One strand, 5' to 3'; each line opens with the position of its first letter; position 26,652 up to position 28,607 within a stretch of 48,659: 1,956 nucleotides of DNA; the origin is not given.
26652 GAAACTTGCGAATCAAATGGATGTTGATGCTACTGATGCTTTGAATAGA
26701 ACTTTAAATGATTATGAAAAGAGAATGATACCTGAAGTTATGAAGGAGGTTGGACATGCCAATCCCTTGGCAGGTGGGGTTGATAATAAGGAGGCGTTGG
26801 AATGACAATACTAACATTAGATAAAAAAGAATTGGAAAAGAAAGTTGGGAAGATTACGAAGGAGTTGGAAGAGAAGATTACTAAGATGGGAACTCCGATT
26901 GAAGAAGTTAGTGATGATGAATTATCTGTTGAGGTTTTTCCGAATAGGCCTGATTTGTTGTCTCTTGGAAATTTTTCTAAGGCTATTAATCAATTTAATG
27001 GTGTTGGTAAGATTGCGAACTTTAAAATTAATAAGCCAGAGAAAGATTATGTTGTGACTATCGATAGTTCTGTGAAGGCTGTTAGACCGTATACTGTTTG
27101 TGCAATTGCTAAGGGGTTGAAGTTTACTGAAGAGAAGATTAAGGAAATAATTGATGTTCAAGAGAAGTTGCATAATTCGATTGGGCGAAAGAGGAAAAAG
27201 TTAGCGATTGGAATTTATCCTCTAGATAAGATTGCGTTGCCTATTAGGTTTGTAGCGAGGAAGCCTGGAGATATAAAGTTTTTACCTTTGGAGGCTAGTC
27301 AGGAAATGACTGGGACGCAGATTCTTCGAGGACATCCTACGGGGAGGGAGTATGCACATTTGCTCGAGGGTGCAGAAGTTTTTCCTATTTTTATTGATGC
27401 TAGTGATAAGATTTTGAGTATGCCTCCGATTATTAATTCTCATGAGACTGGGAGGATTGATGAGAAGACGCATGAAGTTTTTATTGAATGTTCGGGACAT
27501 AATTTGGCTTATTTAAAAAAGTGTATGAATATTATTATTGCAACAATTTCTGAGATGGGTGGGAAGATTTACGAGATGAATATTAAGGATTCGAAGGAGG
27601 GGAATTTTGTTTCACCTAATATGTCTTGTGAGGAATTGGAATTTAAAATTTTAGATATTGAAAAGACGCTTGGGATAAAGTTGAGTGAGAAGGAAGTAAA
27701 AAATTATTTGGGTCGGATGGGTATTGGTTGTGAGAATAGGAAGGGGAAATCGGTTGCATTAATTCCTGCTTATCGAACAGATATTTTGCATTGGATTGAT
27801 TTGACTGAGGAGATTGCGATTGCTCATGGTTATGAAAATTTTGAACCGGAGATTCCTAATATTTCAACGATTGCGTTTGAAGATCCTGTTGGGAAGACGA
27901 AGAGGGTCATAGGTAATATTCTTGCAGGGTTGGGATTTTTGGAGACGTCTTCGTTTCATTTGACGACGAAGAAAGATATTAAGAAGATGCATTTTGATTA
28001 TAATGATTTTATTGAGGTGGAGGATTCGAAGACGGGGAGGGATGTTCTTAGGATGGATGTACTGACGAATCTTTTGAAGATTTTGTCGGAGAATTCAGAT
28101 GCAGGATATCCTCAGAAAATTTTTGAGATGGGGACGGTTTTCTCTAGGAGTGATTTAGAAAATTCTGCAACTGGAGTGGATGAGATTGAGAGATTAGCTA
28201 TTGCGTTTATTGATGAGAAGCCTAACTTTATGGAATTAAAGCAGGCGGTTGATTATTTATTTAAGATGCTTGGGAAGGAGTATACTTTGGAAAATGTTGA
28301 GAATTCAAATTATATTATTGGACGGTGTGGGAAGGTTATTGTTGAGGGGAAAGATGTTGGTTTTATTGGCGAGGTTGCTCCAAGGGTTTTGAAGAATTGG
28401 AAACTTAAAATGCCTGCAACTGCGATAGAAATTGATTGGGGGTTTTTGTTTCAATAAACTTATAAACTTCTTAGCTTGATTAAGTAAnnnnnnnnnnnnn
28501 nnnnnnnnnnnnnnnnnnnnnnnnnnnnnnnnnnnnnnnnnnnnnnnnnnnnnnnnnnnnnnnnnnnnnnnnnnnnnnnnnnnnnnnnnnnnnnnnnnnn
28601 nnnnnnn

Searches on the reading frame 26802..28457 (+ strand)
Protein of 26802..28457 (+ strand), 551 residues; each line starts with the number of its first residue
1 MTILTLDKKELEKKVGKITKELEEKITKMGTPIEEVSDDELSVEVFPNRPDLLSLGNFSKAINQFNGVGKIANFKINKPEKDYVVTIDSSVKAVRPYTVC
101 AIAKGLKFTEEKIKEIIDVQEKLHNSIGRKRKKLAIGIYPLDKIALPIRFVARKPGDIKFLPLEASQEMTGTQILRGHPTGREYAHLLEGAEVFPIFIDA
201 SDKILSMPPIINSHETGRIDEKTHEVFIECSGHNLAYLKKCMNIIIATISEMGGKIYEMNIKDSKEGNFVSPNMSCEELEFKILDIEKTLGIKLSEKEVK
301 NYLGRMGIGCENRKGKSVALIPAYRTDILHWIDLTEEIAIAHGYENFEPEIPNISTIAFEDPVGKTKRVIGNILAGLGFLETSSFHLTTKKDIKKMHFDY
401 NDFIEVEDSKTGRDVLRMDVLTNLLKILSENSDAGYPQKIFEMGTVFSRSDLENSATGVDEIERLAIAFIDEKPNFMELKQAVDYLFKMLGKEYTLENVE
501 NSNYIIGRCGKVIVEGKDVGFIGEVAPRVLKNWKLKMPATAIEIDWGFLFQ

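Call 16: find_encoding_contigs(protein=window:26802-28457:+, flank=10000, max_places=6)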
Protein window:26802-28457:+ (551 aa): 4 contigs read that carry it; 2 places shown.
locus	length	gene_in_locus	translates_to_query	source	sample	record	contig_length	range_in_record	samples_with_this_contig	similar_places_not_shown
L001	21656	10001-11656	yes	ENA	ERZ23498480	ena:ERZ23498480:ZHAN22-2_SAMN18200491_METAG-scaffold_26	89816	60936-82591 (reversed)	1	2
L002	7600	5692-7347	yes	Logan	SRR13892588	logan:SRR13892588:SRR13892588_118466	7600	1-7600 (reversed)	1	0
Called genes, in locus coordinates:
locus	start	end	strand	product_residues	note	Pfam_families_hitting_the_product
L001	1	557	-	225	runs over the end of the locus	PF00702:Hydrolase, PF08282:Hydrolase_3 (faint), PF13419:HAD_2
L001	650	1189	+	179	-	PF13238:AAA_18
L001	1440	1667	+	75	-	-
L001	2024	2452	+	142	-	-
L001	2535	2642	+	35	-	-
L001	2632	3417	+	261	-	-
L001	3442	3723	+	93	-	PF04010:DUF357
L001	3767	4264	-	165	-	-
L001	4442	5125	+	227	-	PF00696:AA_kinase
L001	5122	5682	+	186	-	PF01876:RNase_P_p30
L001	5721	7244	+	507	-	PF00587:tRNA-synt_2b (faint), PF01409:tRNA-synt_2d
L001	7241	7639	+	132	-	-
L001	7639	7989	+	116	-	-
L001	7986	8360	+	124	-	PF01243:PNPOx_N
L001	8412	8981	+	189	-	PF00561:Abhydrolase_1 (weak), PF06821:Ser_hydrolase, PF12697:Abhydrolase_6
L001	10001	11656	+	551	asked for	PF03483:B3_4 (weak), PF03484:B5, PF17759:tRNA_synthFbeta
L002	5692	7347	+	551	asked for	PF03483:B3_4 (weak), PF03484:B5, PF17759:tRNA_synthFbeta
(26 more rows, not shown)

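Call 17: find_homologous_proteins(query=window:26802-28457:+, max_evalue=1e-30)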
Query window:26802-28457:+ (551 aa): 4664 proteins with E <= 1e-30 among 8000 candidates; the best 120 are listed.
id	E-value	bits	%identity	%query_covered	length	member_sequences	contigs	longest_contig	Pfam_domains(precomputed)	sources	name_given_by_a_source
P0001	0.0e+0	1101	89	100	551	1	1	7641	PF03483.23,PF03484.22,PF17759.7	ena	-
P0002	0.0e+0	1083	88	100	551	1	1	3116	PF03483.23,PF03484.22,PF17759.7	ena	-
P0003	0.0e+0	1065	86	100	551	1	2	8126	PF03483.23,PF03484.22,PF17759.7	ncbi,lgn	ncbi:MAG: phenylalanine--tRNA ligase subunit beta [archaeon]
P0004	0.0e+0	1065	84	100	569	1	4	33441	PF03483.23,PF03484.22,PF17759.7,PF18262.8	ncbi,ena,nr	ncbi:phenylalanine--tRNA ligase subunit beta [Candidatus Pacearchaeota archaeon]|nr:phenylalanine--t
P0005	0.0e+0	1052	83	100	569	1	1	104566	PF03483.23,PF03484.22,PF17759.7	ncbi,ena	-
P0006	0.0e+0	1049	85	100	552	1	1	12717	PF03483.23,PF01409.26,PF03484.22,PF17759.7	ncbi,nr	ncbi:MAG: phenylalanine--tRNA ligase subunit beta [Nanoarchaeota archaeon]|nr:phenylalanine--tRNA li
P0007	0.0e+0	1029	81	100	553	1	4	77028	PF03483.23,PF01409.26,PF03484.22,PF17759.7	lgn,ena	-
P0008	0.0e+0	1022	81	100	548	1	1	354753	PF03483.23,PF01409.26,PF03484.22,PF17759.7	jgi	jgi:phenylalanyl-tRNA synthetase beta chain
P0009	0.0e+0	1017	81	100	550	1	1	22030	PF03483.23,PF01409.26,PF03484.22,PF17759.7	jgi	-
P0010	0.0e+0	1015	81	100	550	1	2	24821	PF03483.23,PF01409.26,PF03484.22,PF17759.7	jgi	-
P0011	0.0e+0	1012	81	100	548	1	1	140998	PF03483.23,PF01409.26,PF03484.22,PF17759.7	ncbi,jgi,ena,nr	ncbi:MAG: phenylalanine--tRNA ligase subunit beta [Nanoarchaeota archaeon]|nr:phenylalanine--tRNA li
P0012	9.2e-296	1000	80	100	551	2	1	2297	PF03483.23,PF01409.26,PF03484.22,PF17759.7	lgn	-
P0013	6.4e-295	997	81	100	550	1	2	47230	PF03483.23,PF01409.26,PF03484.22,PF17759.7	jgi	-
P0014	2.8e-294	995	81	100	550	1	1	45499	PF03483.23,PF01409.26,PF03484.22,PF17759.7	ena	-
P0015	1.1e-291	986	81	100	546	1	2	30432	PF01409.26,PF03484.22,PF17759.7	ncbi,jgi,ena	-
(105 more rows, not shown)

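Call 18: find_related_loci(query=window:26802-28457:+, collection=metagenome_contigs, flank=10000)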
Query window:26802-28457:+ (551 aa) in metagenome_contigs; peptide patterns used: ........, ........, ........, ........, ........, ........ (x = any residue, [..] = any of these).
600 stretches matched a pattern (row limit reached: there are more); 57 encode a relative of the query (tblastn E <= 1e-3); 57 distinct loci.
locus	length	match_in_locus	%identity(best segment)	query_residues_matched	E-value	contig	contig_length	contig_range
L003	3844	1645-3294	79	1-550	0e+0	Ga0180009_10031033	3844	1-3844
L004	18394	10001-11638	81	1-550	0e+0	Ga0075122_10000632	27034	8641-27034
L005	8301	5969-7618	77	1-550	0e+0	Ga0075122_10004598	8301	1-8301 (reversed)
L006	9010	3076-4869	68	1-551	0e+0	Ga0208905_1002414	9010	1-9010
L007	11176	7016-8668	70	1-551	0e+0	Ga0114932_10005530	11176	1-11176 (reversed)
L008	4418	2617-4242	69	1-544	0e+0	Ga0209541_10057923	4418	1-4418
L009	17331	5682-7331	81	1-550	0e+0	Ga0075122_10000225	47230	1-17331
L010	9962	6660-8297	67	1-546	0e+0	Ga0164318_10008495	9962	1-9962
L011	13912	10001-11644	81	1-550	0e+0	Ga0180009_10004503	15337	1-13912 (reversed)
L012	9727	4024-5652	57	1-544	0e+0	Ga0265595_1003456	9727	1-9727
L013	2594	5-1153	66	167-549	0e+0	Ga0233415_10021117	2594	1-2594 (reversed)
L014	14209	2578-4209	50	1-551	5e-173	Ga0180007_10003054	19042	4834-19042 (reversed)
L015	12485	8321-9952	51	1-551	1e-171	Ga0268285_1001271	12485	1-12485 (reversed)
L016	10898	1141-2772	50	1-551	2e-171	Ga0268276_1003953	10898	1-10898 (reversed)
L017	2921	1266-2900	51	1-551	0e+0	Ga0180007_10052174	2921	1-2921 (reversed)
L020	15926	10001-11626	50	1-545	1e-168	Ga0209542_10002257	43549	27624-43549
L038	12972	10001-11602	52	1-545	3e-174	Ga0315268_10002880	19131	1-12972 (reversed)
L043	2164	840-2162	50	1-425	2e-144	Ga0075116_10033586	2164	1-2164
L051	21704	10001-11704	62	1-549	0e+0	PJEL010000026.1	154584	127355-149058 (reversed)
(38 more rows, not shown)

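Call 23: find_encoding_contigs(protein=P0001, flank=8000, max_places=3)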
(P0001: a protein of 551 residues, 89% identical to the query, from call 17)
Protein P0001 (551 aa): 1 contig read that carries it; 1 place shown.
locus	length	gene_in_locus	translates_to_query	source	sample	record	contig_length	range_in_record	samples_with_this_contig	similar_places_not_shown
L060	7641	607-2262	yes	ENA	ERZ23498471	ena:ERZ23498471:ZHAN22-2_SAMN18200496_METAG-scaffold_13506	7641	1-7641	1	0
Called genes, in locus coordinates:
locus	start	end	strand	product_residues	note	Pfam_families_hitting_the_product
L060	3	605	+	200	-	?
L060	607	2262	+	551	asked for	PF03483:B3_4 (weak), PF03484:B5, PF17759:tRNA_synthFbeta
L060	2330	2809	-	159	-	-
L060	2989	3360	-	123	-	-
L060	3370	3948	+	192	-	PF00300:His_Phos_1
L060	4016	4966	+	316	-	PF18915:DUF5667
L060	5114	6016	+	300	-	PF00294:PfkB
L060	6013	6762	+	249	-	PF01791:DeoC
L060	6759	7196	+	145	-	PF06560:GPI, PF07883:Cupin_2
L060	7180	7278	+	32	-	-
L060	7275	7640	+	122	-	?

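Call 24: find_encoding_contigs(protein=P0003, flank=8000, max_places=3)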
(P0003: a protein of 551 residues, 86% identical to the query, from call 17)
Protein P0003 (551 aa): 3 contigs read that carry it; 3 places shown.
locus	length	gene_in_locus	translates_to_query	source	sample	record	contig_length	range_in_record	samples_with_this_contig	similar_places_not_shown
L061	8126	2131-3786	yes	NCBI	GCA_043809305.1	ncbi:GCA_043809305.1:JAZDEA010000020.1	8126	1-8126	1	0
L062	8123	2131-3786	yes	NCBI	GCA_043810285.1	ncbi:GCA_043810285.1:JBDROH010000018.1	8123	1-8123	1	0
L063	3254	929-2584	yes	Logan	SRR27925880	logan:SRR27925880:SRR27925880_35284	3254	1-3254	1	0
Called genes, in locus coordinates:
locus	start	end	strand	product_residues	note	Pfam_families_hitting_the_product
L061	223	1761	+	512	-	PF01409:tRNA-synt_2d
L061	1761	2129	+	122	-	PF01243:PNPOx_N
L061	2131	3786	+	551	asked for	PF03483:B3_4 (weak), PF03484:B5, PF17759:tRNA_synthFbeta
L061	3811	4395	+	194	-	-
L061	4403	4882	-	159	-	-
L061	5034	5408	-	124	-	-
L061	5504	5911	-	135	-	-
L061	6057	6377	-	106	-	-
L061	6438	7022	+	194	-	PF00300:His_Phos_1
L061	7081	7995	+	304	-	PF18915:DUF5667 (faint)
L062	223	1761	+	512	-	PF01409:tRNA-synt_2d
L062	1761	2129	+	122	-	PF01243:PNPOx_N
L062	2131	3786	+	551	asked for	PF03483:B3_4 (weak), PF03484:B5, PF17759:tRNA_synthFbeta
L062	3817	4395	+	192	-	-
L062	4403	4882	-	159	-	-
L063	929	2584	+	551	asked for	PF03483:B3_4 (weak), PF03484:B5, PF17759:tRNA_synthFbeta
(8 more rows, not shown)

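Call 25: find_encoding_contigs(protein=P0004, flank=10000, max_places=3)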
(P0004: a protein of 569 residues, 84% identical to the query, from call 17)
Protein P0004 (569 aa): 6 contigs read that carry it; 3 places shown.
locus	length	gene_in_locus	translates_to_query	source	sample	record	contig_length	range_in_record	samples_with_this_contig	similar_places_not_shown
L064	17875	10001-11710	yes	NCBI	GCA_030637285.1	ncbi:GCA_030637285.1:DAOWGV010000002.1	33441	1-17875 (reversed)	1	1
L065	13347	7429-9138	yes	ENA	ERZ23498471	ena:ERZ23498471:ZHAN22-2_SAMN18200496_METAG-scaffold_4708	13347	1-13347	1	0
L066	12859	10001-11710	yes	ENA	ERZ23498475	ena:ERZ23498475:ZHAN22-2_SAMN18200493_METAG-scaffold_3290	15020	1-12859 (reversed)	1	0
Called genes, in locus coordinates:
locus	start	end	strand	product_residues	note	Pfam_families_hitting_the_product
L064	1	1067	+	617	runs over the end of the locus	PF01909:NTP_transf_2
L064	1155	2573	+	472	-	PF02788:RuBisCO_large_N, PF00016:RuBisCO_large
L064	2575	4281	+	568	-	PF00999:Na_H_Exchanger, PF02254:TrkA_N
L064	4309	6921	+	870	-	PF00690:Cation_ATPase_N, PF00122:E1-E2_ATPase, PF00702:Hydrolase, PF13246:Cation_ATPase, PF00689:Cation_ATPase_C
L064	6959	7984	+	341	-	PF11617:Cu-binding_MopE, PF16656:Pur_ac_phosph_N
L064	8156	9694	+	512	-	PF01409:tRNA-synt_2d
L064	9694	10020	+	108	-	PF01503:PRA-PH (weak), PF03819:MazG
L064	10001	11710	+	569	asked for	PF18262:PhetRS_B1 (faint), PF03483:B3_4 (weak), PF03484:B5, PF17759:tRNA_synthFbeta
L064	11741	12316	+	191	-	-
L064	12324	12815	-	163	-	-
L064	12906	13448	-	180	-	-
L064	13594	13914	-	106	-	-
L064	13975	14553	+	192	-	PF00300:His_Phos_1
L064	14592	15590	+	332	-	PF18915:DUF5667 (weak)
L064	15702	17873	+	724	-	?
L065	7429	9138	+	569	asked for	PF18262:PhetRS_B1 (faint), PF03483:B3_4 (weak), PF03484:B5, PF17759:tRNA_synthFbeta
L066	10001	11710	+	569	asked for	PF18262:PhetRS_B1 (faint), PF03483:B3_4 (weak), PF03484:B5, PF17759:tRNA_synthFbeta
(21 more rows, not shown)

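Call 74: search_protein_families(library=pfam, proteins=[L003:509-793:+, L003:783-1109:+, L003:1400-1648:+, L005:5665-5988:+, L010:6189-6491:+, L011:9540-10004:+, L012:3759-4022:+, L020:8929-9222:+, L020:9222-10004:+, L038:9530-9997:+], max_evalue=0.01)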
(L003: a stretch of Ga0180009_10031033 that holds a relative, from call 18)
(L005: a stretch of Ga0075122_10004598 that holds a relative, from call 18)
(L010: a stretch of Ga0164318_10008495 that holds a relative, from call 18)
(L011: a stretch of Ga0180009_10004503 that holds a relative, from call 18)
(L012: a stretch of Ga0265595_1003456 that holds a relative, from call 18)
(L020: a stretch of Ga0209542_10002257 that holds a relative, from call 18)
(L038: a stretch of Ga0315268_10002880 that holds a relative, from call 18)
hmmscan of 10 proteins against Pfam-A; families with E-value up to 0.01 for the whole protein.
L003:509-793:+ (94 aa): 2 families
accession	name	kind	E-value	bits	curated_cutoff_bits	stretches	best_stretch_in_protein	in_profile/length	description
PF12961.13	DUF3850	-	9.4e-15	55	22.9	1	4-61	3-60/77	Domain of unknown function (DUF3850)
PF04266.20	ASCH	-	4.9e-06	27.6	21.2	1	7-76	3-67/103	ASCH domain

L003:783-1109:+ (108 aa): 3 families
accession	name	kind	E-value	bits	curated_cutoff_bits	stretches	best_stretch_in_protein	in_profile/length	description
PF03819.22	MazG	-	8.6e-08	32.8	22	1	36-106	10-70/74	MazG nucleotide pyrophosphohydrolase domain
PF12643.12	MazG-like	-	6.1e-07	30.1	27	1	64-102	29-66/85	MazG-like family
PF01503.22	PRA-PH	-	0.0072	17.1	21.3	1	32-95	30-79/86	Phosphoribosyl-ATP pyrophosphohydrolase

L003:1400-1648:+ (82 aa): 1 family
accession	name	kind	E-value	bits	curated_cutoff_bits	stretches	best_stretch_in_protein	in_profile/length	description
PF05016.21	ParE_toxin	-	8.1e-08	33.2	23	1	5-80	1-89/89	ParE toxin of type II toxin-antitoxin system, parDE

L005:5665-5988:+ (107 aa): 3 families
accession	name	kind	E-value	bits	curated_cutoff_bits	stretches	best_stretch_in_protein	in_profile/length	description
PF03819.22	MazG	-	3.7e-11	43.6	22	1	23-87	3-61/74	MazG nucleotide pyrophosphohydrolase domain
PF12643.12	MazG-like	-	0.00015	22.4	27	1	54-91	29-65/85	MazG-like family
PF01503.22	PRA-PH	-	0.0013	19.6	21.3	1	26-84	30-78/86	Phosphoribosyl-ATP pyrophosphohydrolase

L010:6189-6491:+ (100 aa): 2 families
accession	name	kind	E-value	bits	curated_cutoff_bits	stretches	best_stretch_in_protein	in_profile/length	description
PF03819.22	MazG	-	1.1e-11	45.3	22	1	27-97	3-70/74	MazG nucleotide pyrophosphohydrolase domain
PF12643.12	MazG-like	-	0.00016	22.3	27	1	35-96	16-69/85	MazG-like family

L011:9540-10004:+ (154 aa): 1 family
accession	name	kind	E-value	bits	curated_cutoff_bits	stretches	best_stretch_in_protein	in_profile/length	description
PF00293.34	NUDIX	-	2.3e-17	63.7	21.1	1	3-125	3-133/134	NUDIX domain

L012:3759-4022:+ (87 aa): 2 families
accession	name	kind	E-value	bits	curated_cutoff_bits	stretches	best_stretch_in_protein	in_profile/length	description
PF12961.13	DUF3850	-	3.1e-14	53.4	22.9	1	5-62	3-60/77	Domain of unknown function (DUF3850)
PF04266.20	ASCH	-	0.00014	22.9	21.2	1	8-67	3-60/103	ASCH domain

L020:8929-9222:+ (97 aa): 1 family
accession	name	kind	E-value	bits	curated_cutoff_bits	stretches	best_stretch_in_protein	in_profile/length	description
PF03819.22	MazG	-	2e-10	41.3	22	1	23-96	3-69/74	MazG nucleotide pyrophosphohydrolase domain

L020:9222-10004:+ (260 aa): 18 families
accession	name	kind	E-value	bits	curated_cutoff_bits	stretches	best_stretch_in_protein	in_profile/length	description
PF13649.12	Methyltransf_25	-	2.1e-23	83.3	27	1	51-147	1-97/97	Methyltransferase domain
PF08241.18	Methyltransf_11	-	3e-22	79.5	21.2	1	53-151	2-95/95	Methyltransferase domain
PF13847.12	Methyltransf_31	-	5.4e-21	75.2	27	1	46-152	2-110/145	Methyltransferase domain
PF01209.24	Ubie_methyltran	-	8.2e-18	65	20.1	1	31-153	33-153/233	ubiE/COQ5 methyltransferase family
PF08242.18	Methyltransf_12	-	1e-12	49.1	30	1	52-148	1-97/98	Methyltransferase domain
PF13489.12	Methyltransf_23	-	7.3e-10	39.3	27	1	39-239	12-162/164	Methyltransferase domain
PF02353.26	CMAS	-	1.3e-06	28.4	27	1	39-149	54-162/273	Mycolic acid cyclopropane synthetase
PF03848.20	TehB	-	5.7e-06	26.3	20.4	1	47-116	30-99/193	Tellurite resistance protein TehB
PF07021.18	MetW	-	3.5e-05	24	21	1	44-148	10-107/193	Methionine biosynthesis protein MetW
PF13679.12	Methyltransf_32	-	5.6e-05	23.6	27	1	37-95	14-79/143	Methyltransferase domain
PF01135.25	PCMT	-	0.00012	22.3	20.3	1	46-102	72-132/210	Protein-L-isoaspartate(D-aspartate) O-methyltransferase (PCMT)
PF05175.20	MTS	-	0.00021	21.4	23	1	42-115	26-101/170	Methyltransferase small domain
PF01555.25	N6_N4_Mtase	-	0.00025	21.5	26.7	0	37-87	172-221/221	DNA methylase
PF01728.25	FtsJ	-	0.0006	20.2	24.1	1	38-90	11-64/181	FtsJ-like methyltransferase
PF02086.21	MethyltransfD12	-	0.00063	20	22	1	39-142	11-107/253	D12 class N6 adenine-specific DNA methyltransferase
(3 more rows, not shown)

L038:9530-9997:+ (155 aa): 4 families
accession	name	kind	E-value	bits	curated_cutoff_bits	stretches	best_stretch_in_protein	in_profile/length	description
PF00583.31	Acetyltransf_1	-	9e-14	52.2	20.7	1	39-142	14-113/116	Acetyltransferase (GNAT) family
PF13508.13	Acetyltransf_7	-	3.5e-11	43.8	27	1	58-147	3-83/84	Acetyltransferase (GNAT) domain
PF13673.13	Acetyltransf_10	-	6.5e-11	42.7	23.6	1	46-148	19-109/128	Acetyltransferase (GNAT) domain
PF08445.16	FR47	-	0.00041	20.7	22.1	1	91-145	23-76/86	FR47-like protein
